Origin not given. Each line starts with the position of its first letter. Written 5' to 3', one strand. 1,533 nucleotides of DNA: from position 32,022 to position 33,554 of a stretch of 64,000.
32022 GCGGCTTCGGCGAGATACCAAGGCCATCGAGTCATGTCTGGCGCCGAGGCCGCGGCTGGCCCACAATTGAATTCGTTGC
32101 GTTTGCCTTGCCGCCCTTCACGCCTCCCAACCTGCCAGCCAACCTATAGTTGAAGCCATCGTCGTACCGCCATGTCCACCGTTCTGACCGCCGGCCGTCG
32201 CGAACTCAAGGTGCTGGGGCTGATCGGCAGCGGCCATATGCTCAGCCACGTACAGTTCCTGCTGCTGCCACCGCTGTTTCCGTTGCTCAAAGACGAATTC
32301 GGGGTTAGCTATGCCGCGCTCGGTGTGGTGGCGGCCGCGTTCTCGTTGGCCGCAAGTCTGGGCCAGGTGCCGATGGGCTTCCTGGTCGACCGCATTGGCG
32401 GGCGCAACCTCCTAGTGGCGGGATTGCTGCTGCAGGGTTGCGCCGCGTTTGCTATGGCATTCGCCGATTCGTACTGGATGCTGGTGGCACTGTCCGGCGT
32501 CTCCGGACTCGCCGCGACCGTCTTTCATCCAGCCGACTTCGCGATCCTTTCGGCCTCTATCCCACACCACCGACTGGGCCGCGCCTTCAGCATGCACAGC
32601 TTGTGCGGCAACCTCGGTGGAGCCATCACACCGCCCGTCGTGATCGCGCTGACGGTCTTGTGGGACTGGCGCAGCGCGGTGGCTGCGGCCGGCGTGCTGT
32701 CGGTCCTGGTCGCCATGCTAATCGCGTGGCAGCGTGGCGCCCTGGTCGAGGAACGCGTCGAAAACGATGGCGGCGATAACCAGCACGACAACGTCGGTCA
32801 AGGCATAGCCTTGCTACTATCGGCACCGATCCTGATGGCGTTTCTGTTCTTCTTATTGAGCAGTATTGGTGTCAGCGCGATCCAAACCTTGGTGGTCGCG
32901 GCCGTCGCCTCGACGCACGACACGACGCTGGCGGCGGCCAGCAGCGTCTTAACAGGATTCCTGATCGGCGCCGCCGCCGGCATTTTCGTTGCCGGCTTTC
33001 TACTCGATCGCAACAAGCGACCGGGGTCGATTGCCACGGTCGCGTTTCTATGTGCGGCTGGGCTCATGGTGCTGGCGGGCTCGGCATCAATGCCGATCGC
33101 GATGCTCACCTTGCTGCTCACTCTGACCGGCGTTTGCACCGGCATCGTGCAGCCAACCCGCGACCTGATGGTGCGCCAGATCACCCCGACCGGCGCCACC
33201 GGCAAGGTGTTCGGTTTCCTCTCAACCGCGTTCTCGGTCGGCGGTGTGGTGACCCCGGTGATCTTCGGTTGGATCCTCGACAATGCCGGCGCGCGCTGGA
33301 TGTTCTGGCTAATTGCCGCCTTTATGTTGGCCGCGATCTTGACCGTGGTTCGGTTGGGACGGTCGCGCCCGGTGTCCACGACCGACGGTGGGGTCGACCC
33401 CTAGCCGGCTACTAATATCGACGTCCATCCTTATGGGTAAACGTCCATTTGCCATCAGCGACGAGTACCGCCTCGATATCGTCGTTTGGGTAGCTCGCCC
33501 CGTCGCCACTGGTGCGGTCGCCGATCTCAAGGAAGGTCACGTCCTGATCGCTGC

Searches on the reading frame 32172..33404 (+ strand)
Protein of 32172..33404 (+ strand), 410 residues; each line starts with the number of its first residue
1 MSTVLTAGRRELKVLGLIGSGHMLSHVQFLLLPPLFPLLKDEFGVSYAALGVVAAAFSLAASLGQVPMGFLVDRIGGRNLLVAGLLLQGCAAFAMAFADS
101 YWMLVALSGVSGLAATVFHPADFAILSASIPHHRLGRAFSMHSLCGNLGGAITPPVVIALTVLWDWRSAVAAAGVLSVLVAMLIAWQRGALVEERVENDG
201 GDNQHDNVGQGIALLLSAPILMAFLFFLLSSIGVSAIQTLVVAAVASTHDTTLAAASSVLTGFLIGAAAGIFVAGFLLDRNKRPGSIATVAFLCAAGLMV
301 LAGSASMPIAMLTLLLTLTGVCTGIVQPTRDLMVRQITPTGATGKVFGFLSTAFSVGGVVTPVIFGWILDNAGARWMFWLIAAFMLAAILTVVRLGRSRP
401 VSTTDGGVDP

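Call 53: search_protein_families(library=ncbifam, proteins=[window:32172-33404:+], max_evalue=0.00001)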
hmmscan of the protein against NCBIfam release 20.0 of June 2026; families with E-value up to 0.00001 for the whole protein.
window:32172-33404:+ (410 aa): 38 families (the best 25 are shown)
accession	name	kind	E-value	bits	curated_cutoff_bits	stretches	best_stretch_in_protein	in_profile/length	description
TIGR00881.1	2A0104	subfamily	2.7e-30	105.6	407.75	2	36-186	18-169/379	phosphoglycerate transporter protein PgtP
TIGR00893.1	2A0114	subfamily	1.8e-25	89.7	395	1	38-393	19-396/399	D-galactonate transporter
TIGR00900.1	2A0121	subfamily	4e-18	65.9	319.6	1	36-373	22-364/364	H+ Antiporter protein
TIGR00880.1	2_A_01_02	superfamily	1.1e-17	64.5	131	2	59-184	9-134/141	multidrug resistance protein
NF033135.1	cmx_cmrA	equivalog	5e-17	62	400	1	31-392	21-373/374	Cmx/CmrA family chloramphenicol efflux MFS transporter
TIGR00711.1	efflux_EmrB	subfamily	4.2e-15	55.4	230.2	2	227-391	15-172/485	DHA2 family efflux MFS transporter permease subunit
NF049980.1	SfMCT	equivalog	4.5e-13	48.6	320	1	39-384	28-377/378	L-lactate MFS transporter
NF008661.1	PRK11663.1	subfamily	5.1e-13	48.8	564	1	40-187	57-204/439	MFS transporter family glucose-6-phosphate receptor UhpC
TIGR00890.1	2A0111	subfamily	5e-12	45.5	374.85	1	35-389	25-375/377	oxalate/formate antiport family MFS transporter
TIGR00895.1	2A0115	subfamily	1.8e-11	43.6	418.55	1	36-185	40-189/398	aromatic acid/H+ symport family MFS transporter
NF008314.0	PRK11102.1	equivalog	1.9e-11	43.8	303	1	22-187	19-184/396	Bcr/CflA family multidrug efflux MFS transporter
TIGR00886.1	2A0108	subfamily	7.1e-11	41.8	311.7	1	23-357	11-367/368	NarK family nitrate/nitrite MFS transporter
NF008650.1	PRK11646.1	equivalog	7.7e-11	41.6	469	1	23-187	20-184/400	multidrug efflux MFS transporter MdtH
NF008654.0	PRK11652.1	equivalog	1.8e-10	40.3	479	1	28-232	25-222/397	multidrug efflux MFS transporter EmrD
TIGR00710.1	efflux_Bcr_CflA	subfamily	5.2e-10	39.3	200.9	0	22-186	14-178/385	Bcr/CflA family efflux MFS transporter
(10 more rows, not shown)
